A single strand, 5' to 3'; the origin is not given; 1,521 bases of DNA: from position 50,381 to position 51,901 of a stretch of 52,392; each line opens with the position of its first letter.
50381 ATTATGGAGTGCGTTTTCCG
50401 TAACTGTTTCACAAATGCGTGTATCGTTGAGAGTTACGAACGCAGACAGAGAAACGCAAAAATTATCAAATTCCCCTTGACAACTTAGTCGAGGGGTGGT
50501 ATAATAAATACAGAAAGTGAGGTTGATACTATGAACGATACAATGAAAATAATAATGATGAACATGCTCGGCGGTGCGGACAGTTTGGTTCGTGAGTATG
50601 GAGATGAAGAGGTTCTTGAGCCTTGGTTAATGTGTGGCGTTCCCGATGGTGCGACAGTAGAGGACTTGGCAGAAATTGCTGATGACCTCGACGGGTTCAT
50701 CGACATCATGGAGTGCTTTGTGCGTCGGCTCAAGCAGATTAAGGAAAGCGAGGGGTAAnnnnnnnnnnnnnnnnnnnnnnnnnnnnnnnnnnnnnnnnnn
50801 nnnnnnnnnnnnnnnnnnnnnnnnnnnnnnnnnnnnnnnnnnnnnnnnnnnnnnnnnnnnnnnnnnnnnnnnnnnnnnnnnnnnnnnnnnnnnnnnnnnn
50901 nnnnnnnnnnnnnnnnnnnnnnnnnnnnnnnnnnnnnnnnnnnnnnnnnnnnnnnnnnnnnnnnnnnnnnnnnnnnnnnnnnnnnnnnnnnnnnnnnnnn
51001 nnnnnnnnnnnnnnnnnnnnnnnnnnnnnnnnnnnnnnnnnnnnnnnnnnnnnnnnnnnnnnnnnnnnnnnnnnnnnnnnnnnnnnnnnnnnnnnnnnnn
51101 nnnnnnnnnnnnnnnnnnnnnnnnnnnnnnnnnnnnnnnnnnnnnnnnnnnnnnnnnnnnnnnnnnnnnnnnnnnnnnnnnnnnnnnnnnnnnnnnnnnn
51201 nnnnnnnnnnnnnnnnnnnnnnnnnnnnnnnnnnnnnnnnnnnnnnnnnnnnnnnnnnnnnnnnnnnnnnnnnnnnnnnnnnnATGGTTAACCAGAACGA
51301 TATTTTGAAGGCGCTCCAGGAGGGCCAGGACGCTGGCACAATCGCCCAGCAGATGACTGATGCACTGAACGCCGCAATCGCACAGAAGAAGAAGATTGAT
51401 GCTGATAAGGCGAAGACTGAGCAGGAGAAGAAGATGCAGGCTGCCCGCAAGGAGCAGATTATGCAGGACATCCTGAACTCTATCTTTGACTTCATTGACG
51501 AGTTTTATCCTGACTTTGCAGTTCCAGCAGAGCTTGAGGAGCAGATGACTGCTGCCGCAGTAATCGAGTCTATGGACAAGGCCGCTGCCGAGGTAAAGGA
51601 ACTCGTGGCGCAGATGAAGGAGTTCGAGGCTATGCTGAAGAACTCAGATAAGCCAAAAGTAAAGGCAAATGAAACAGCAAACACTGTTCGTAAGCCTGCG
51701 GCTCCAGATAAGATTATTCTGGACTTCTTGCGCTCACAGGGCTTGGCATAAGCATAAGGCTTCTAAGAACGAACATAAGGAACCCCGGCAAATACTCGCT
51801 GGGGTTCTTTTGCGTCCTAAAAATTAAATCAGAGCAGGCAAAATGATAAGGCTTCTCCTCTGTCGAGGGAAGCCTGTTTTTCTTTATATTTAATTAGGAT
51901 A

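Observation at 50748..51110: GC-rich, palindrome-packed island behind a T17 terminator and a consensus promoter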

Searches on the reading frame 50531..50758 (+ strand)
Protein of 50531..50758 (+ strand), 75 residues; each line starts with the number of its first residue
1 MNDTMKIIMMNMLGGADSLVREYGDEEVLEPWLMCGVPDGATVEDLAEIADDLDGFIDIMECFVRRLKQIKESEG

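Call 16: find_related_loci(query=window:50531-50755:+, collection=viral_contigs, flank=4000)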
Query window:50531-50755:+ (75 aa) in viral_contigs; peptide patterns used: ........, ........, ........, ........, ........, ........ (x = any residue, [..] = any of these).
51 stretches matched a pattern, but none encodes a relative of the query by tblastn (E <= 1e-3).

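Call 18: find_encoding_contigs(protein=window:50531-50755:+, flank=10000, max_places=10)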
Protein window:50531-50755:+ (75 aa): 19 contigs read that carry it; 5 places shown.
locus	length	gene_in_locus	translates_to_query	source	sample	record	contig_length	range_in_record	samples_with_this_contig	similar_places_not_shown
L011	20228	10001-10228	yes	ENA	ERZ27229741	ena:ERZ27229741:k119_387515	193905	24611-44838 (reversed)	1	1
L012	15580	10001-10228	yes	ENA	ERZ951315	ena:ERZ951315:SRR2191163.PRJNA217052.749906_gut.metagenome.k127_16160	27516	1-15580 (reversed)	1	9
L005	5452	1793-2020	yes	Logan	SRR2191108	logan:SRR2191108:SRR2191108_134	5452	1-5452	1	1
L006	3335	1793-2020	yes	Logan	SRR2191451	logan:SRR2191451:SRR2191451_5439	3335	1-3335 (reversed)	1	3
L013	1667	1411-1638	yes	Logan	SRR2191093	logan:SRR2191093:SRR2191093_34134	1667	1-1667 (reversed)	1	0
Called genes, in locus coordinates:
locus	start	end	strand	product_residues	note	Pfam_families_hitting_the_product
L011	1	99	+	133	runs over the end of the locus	PF05014:Nuc_deoxyrib_tr, PF15891:Nuc_deoxyri_tr2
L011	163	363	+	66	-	-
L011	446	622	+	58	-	-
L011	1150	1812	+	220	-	-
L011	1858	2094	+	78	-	-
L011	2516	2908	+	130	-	-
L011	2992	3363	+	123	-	-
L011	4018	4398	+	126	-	-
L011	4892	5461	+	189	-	-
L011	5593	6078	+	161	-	-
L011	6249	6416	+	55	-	-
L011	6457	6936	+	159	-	-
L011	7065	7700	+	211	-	-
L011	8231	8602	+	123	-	-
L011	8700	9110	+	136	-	-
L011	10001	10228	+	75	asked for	-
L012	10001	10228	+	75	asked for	-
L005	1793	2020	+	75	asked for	-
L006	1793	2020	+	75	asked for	-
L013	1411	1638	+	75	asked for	-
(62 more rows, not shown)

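Call 23: search_protein_families(library=pfam, proteins=[window:50531-50758:+], max_evalue=0.01)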
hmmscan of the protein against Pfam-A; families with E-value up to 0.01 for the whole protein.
window:50531-50758:+ (75 aa): 0 families

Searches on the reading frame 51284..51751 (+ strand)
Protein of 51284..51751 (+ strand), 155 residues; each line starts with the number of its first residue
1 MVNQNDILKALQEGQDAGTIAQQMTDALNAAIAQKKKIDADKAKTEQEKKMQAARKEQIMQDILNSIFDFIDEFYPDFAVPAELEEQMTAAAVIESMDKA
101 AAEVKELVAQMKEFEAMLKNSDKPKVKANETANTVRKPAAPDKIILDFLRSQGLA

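Call 15: find_related_loci(query=window:51284-51748:+, collection=viral_contigs, flank=4000)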
Query window:51284-51748:+ (155 aa) in viral_contigs; peptide patterns used: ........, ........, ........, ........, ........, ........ (x = any residue, [..] = any of these).
7 stretches matched a pattern, but none encodes a relative of the query by tblastn (E <= 1e-3).

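Call 17: find_encoding_contigs(protein=window:51284-51748:+, flank=10000, max_places=10)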
Protein window:51284-51748:+ (155 aa): 20 contigs read that carry it; 10 places shown.
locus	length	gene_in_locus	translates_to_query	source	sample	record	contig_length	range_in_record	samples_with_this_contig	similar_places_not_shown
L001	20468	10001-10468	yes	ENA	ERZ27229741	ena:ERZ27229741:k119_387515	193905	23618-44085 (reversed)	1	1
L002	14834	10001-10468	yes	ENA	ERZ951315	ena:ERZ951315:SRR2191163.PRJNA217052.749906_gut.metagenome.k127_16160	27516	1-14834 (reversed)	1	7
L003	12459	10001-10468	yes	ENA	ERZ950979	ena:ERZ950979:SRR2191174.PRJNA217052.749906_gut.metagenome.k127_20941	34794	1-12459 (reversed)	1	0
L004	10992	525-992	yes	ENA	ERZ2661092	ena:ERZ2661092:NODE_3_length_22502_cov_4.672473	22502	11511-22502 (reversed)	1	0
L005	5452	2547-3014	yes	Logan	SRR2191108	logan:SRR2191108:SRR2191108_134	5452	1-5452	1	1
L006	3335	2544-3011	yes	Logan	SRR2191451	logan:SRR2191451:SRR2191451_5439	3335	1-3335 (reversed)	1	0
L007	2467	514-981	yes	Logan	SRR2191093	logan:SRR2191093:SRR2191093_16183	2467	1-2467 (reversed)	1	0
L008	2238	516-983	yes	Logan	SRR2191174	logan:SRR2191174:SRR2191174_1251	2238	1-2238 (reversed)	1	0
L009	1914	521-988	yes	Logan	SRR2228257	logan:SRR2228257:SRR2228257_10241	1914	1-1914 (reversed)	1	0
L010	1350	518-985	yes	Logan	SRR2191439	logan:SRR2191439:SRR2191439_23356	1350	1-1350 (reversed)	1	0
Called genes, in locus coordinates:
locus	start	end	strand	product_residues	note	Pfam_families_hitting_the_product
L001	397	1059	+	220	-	-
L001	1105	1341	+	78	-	-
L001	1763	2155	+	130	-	-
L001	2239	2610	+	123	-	-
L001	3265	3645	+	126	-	-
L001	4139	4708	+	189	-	-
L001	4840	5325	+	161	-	-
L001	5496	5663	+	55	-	-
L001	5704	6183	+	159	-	-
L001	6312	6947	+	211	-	-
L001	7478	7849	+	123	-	-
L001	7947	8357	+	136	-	-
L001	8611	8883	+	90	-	-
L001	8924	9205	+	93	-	-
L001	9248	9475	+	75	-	-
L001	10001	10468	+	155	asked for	-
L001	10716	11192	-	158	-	-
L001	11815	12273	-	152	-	PF19808:DUF6291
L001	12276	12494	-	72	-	-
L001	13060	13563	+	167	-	PF10263:SprT-like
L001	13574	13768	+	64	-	-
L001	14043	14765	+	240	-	-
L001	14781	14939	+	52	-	-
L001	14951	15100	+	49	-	-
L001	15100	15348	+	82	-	-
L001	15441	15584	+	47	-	-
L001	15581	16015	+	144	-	-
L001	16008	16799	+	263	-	PF00149:Metallophos, PF12850:Metallophos_2 (faint)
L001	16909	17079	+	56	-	-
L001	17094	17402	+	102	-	-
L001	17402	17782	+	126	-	-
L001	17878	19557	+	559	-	-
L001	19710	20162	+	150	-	-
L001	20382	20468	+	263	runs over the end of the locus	-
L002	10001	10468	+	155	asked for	-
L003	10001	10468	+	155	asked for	-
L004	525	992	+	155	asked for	-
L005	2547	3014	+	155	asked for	-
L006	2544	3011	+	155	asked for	-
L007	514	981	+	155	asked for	-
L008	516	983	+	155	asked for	-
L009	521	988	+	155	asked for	-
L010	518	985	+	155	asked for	-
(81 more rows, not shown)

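Call 23: search_protein_families(library=pfam, proteins=[window:51284-51751:+], max_evalue=0.01)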
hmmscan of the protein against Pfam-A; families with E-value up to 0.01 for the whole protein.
window:51284-51751:+ (155 aa): 0 families

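Call 24: find_homologous_proteins(query=window:51284-51748:+, max_evalue=0.001)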
Query window:51284-51748:+ (155 aa): 25 proteins with E <= 0.001 among 71 candidates.
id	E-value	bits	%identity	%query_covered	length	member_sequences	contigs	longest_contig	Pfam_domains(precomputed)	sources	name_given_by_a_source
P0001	2.1e-87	308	100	100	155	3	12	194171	-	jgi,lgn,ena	jgi:hypothetical protein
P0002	3.0e-49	185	69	100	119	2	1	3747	-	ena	-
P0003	2.3e-33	133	50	100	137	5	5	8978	-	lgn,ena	-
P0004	7.6e-25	106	48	100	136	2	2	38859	-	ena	-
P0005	7.6e-25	106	46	100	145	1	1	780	-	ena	-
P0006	1.5e-24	105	48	100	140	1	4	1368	-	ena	-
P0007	1.6e-24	105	46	100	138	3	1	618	-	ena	-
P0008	1.8e-24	105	49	100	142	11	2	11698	-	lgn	-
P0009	4.4e-24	103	48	100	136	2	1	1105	-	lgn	-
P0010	1.8e-23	101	44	100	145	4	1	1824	-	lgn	-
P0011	3.1e-23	101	50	100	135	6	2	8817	-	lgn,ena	-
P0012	9.4e-23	99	46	100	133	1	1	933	-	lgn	-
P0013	1.9e-22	98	46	100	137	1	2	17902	-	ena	-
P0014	2.4e-22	98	45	100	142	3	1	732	-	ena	-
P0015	2.7e-22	97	47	100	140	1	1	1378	-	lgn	-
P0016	4.1e-22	97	45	100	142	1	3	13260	-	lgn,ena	-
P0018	8.3e-22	96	44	100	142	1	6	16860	-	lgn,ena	-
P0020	1.5e-21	95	47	100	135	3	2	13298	-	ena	-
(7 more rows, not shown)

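Call 25: find_encoding_contigs(protein=P0002, flank=5000, max_places=3)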
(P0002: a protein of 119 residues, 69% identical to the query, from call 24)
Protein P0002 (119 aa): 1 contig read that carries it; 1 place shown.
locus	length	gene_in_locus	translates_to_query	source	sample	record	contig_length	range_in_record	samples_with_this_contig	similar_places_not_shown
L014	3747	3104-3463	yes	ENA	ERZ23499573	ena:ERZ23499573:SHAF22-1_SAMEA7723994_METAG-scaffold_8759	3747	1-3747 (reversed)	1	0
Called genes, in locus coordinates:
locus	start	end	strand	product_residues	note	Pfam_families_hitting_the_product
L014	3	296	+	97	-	?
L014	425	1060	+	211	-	-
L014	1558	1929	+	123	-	-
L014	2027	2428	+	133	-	-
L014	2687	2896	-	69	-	-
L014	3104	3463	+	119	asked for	-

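Call 26: find_encoding_contigs(protein=P0003, flank=5000, max_places=4)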
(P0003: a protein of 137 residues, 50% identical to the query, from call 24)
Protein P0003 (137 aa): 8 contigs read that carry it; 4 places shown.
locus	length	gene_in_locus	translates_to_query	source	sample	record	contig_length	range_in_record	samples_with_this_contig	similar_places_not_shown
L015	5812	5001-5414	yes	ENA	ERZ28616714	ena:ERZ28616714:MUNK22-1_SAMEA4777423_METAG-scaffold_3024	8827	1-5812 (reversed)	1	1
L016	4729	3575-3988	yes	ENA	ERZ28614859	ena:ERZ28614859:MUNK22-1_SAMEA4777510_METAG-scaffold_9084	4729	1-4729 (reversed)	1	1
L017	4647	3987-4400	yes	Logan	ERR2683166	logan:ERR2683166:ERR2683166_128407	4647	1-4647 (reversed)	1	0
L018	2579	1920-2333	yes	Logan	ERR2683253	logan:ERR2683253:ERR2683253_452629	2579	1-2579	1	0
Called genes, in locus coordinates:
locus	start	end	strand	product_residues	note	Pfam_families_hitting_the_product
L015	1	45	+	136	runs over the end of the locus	-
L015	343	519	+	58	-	-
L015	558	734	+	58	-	-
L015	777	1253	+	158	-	-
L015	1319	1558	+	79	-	-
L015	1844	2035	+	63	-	-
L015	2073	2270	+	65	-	-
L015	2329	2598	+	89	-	-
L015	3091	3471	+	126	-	-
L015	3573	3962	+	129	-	-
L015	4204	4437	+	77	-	-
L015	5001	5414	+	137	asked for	-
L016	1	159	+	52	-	?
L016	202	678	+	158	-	-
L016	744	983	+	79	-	-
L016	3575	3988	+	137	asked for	-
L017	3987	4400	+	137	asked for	-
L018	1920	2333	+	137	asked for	-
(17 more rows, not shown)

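Call 27: find_encoding_contigs(protein=P0004, flank=5000, max_places=3)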
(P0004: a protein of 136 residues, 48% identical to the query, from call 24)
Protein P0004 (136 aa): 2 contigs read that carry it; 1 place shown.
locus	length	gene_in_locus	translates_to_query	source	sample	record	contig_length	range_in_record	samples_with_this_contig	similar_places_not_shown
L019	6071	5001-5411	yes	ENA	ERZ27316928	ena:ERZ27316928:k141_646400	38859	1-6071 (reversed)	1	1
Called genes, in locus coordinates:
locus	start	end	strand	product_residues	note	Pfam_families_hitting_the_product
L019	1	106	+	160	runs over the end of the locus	-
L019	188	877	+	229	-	-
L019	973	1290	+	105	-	-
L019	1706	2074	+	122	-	-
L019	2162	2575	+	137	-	-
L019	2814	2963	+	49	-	-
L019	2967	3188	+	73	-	-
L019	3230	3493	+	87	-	-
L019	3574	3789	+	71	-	-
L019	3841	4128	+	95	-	-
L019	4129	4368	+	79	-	-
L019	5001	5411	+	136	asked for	-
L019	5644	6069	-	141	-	?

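Call 35: find_related_loci(query=A2, collection=metagenome_contigs, flank=3000)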
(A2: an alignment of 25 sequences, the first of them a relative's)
Query A2 (155 aa) in metagenome_contigs; peptide patterns used: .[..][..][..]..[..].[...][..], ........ (x = any residue, [..] = any of these).
600 stretches matched a pattern (row limit reached: there are more); 2 encode a relative of the query (tblastn E <= 1e-3); 2 distinct loci.
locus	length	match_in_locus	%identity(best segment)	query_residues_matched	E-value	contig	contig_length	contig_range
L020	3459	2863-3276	49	1-155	4e-29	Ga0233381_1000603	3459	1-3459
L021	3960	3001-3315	34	2-108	2e-11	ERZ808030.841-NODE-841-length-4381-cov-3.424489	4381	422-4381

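Call 36: find_related_loci(query=A2, collection=viral_contigs, flank=3000)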
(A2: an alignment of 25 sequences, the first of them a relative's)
Query A2 (155 aa) in viral_contigs; peptide patterns used: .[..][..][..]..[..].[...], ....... (x = any residue, [..] = any of these).
78 stretches matched a pattern, but none encodes a relative of the query by tblastn (E <= 1e-3).

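Call 37: find_encoding_contigs(protein=P0013, flank=3000, max_places=3)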
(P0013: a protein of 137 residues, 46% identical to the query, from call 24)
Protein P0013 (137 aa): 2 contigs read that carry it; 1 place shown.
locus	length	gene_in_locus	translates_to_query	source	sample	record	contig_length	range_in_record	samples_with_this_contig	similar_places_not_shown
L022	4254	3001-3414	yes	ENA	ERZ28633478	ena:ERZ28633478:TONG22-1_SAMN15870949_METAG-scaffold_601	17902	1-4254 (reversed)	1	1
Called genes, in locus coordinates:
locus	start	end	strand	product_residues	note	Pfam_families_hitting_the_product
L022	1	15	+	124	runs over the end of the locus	-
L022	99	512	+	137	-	-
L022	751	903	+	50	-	-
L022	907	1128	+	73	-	-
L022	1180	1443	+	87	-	-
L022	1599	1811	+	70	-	-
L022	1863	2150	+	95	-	-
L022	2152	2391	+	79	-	-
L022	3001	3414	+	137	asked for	-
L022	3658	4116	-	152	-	-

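Call 38: find_encoding_contigs(protein=P0018, flank=3000, max_places=3)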
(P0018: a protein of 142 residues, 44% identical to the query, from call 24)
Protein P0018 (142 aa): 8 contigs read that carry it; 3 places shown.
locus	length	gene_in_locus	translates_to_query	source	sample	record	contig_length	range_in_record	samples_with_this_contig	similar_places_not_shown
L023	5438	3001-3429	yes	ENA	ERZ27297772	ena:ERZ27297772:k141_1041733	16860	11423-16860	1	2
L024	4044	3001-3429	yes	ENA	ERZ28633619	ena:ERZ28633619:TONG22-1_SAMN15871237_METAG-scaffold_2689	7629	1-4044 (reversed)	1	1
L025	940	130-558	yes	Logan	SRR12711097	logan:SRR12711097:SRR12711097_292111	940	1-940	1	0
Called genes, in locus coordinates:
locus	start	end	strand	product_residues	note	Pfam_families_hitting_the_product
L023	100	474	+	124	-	-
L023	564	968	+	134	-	-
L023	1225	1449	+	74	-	-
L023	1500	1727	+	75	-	-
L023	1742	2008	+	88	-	-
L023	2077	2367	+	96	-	-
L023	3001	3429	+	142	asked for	-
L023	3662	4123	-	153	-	-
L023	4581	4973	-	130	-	PF19808:DUF6291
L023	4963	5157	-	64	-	-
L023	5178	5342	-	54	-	PF01402:RHH_1, PF19839:RHH_9 (weak)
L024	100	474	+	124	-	-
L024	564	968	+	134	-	-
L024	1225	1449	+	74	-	-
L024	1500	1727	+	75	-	-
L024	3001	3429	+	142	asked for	-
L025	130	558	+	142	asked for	-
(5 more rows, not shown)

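Call 39: find_encoding_contigs(protein=P0020, flank=3000, max_places=3)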
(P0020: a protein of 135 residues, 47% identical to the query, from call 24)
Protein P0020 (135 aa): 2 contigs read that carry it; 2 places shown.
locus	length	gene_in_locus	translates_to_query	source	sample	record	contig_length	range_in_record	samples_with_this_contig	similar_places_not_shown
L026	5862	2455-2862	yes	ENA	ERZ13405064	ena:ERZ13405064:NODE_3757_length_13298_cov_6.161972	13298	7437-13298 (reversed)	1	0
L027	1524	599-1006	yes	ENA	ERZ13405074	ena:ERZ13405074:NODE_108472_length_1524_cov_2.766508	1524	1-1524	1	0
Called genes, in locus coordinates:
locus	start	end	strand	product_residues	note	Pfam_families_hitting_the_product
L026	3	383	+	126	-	?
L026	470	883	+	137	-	-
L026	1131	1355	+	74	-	-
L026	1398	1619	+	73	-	-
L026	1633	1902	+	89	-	-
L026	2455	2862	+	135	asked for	-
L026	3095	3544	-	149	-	-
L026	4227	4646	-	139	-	PF19808:DUF6291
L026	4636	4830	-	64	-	-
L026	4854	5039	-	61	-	PF01402:RHH_1, PF19807:DUF6290 (weak), PF19839:RHH_9 (weak)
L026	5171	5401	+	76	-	-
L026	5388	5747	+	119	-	-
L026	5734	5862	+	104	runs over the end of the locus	-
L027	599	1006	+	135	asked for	-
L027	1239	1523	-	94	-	?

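Call 40: find_encoding_contigs(protein=P0016, flank=3000, max_places=3)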
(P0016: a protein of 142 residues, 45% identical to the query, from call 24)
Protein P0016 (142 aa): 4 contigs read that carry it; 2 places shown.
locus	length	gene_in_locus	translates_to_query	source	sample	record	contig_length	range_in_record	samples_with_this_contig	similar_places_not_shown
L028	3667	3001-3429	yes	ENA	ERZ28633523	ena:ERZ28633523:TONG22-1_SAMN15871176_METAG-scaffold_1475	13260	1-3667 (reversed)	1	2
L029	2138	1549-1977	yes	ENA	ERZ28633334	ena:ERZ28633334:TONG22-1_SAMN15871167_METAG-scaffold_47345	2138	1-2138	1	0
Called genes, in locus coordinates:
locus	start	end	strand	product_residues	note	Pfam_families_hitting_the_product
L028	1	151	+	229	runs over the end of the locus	-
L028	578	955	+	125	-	-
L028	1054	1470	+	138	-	-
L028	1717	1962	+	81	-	-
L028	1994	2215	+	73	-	-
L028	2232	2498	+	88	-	-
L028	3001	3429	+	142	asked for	-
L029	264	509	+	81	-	-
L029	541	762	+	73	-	-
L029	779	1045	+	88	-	-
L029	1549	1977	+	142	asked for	-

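Call 51: predict_structure(alignment_id=A2)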
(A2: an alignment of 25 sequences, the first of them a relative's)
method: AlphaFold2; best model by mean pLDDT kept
length: 155 residues; sequences in the alignment: 25
mean_pLDDT: 69.6   pTM: 0.36
mean pLDDT of the five models: 69.6, 69.2, 68.9, 66.0, 61.2
residues with pLDDT >= 90: 0; 70-90: 101; 50-70: 33; < 50: 21
segments of 3 or more residues with pLDDT < 50: 122-139
pLDDT, mean of each block of 10 residues (from residue 1): 55 59 76 79 82 81 85 82 74 78 77 69 41 39 68 68
secondary structure, 60 per line:
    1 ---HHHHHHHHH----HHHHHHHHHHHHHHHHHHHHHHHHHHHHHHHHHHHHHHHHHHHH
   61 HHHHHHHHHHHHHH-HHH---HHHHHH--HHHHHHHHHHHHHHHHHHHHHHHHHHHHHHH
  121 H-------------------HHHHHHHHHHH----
elements in order: H4-12 H17-74 H82-87 H90-121 H141-151

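Call 60: search_dna_similar(query=window:51284-51748:+, collection=phages, mode=protein, max_evalue=0.01, max_rows=15)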
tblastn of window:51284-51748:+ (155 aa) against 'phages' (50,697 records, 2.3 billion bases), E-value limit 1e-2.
No match.

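Call 67: search_protein_families(library=phrogs, proteins=[L001:10716-11192:-, L001:11815-12273:-, L001:12276-12494:-, L001:13060-13563:+, L001:14043-14765:+, L001:15581-16015:+, L001:16008-16799:+, L001:17878-19557:+, L001:19710-20162:+, L001:10001-10468:+], max_evalue=0.001)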
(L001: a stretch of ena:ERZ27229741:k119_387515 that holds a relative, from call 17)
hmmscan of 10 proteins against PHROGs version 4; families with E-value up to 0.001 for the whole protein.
L001:10716-11192:- (158 aa): 0 families

L001:11815-12273:- (152 aa): 2 families
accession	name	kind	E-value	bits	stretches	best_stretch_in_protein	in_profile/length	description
phrog_15768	-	unknown function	7.2e-12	46.8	1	1-146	1-123/228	-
phrog_16304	-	unknown function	2.9e-06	28.4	1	1-106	3-93/244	-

L001:12276-12494:- (72 aa): 0 families

L001:13060-13563:+ (167 aa): 6 families
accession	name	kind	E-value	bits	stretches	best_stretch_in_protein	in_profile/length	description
phrog_9897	-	unknown function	3.2e-15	57.1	1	1-156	23-180/192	-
phrog_3768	-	unknown function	2.3e-11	45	1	53-148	60-149/216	-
phrog_6445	-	unknown function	3e-07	31.5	1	5-127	9-118/180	-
phrog_1006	-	unknown function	3e-07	31.3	1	50-157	48-146/155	-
phrog_6361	-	unknown function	0.00019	22.2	1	54-114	70-127/203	-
phrog_10840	-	unknown function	0.00072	20.5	1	38-116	46-121/223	-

L001:14043-14765:+ (240 aa): 4 families
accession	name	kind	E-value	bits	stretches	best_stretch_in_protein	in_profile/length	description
phrog_2319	-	unknown function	2.3e-21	77.5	1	144-236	305-395/399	-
phrog_30451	-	unknown function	4.2e-19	70.1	1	68-236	100-278/287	-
phrog_27218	-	unknown function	9.4e-13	49.4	1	139-234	91-186/192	-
phrog_3628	-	unknown function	8.3e-12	45.9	1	147-238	162-256/257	-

L001:15581-16015:+ (144 aa): 0 families

L001:16008-16799:+ (263 aa): 5 families
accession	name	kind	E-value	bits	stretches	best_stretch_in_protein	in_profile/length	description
phrog_246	-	other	2.9e-36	126.4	1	1-260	175-398/417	NinI-like serine-threonine phosphatase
phrog_547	-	other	7.4e-08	32.8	1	18-69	64-115/245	phosphoesterase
phrog_20114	-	other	4.2e-07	31.4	1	3-110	4-120/131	phosphoesterase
phrog_8238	-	DNA, RNA and nucleotide metabolism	1.8e-06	27.4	1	5-141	175-307/737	RNA ligase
phrog_1649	-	other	6e-05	22.8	1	3-80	37-118/308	metallo-phosphoesterase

L001:17878-19557:+ (559 aa): 1 family
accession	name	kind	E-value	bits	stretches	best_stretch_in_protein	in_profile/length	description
phrog_18912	-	unknown function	1.2e-09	38.9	1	179-415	157-398/409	-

L001:19710-20162:+ (150 aa): 0 families

L001:10001-10468:+ (155 aa): 0 families

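Call 79: fold_search(model_id=the predicted structure, library=pdb)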
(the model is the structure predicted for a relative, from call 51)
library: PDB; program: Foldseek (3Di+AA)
matches with E <= 10: 19; with E <= 0.001: 0
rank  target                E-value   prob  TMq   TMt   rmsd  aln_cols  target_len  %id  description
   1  1lj2_B                1.3e+00  0.16  0.21  0.29  16.2        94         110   12  Recognition of eIF4G by Rotavirus NSP3 reveals a basis for mRNA circularization (released 2002-07-05)
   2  1lj2_A                1.6e+00  0.12  0.22  0.31  17.7       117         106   13  Recognition of eIF4G by Rotavirus NSP3 reveals a basis for mRNA circularization (released 2002-07-05)
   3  7sqk_F                2.6e+00  0.11  0.32  0.14  32.7       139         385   17  Cryo-EM structure of the human augmin complex (released 2022-09-21)
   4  6nyi_B                4.9e+00  0.06  0.22  0.32   9.2        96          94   17  Crystal structure of computationally designed protein XXA (released 2020-04-22)
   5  6tz9_A                5.3e+00  0.06  0.28  0.27  24.3       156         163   17  CryoEM reconstruction of membrane-bound ESCRT-III filament composed of CHMP1B only (released 2020-04-08)
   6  8ukh_A                6.5e+00  0.11  0.23  0.50   3.6        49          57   14  Crystal structure of Plasmodium falciparum CelTOS in complex with antibody 4h12 (released 2024-09-11)
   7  4dnd                  6.5e+00  0.06  0.17  0.23   5.8        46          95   20  Crystal structure of syntaxin 10 from Homo sapiens (released 2012-02-22)
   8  8ukh_C                7.0e+00  0.10  0.24  0.52   3.7        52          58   13  Crystal structure of Plasmodium falciparum CelTOS in complex with antibody 4h12 (released 2024-09-11)
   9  5frg_MODEL_1_A        7.5e+00  0.08  0.26  0.37   9.9        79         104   14  The NMR Structure of the Cdc42-interacting region of TOCA1 (released 2016-05-04)
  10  8oir_Aa               7.5e+00  0.04  0.18  0.09  12.3       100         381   13  55S human mitochondrial ribosome with mtRF1 and P-site tRNA (released 2023-06-14)
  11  8ukh_B                8.1e+00  0.09  0.23  0.50   3.6        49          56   14  Crystal structure of Plasmodium falciparum CelTOS in complex with antibody 4h12 (released 2024-09-11)
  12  2pej_A                8.1e+00  0.07  0.28  0.38  19.4       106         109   14  Crystal structure of RbcX point mutant Y17A/Y20L (released 2007-07-10)
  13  9dxd_A                8.1e+00  0.04  0.19  0.06  14.8        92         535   18  attLmm bound serine integrase and RDF complex in the pre-rotation state (released 2026-01-21)
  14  9kqn_E                8.1e+00  0.03  0.22  0.15  24.7       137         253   14  Hsp90-Cdc37-PINK1 complex (released 2025-10-15)
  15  6lxt_B                8.7e+00  0.04  0.24  0.31  26.0       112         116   11  Structure of post fusion core of 2019-nCoV S2 subunit (released 2020-02-26)
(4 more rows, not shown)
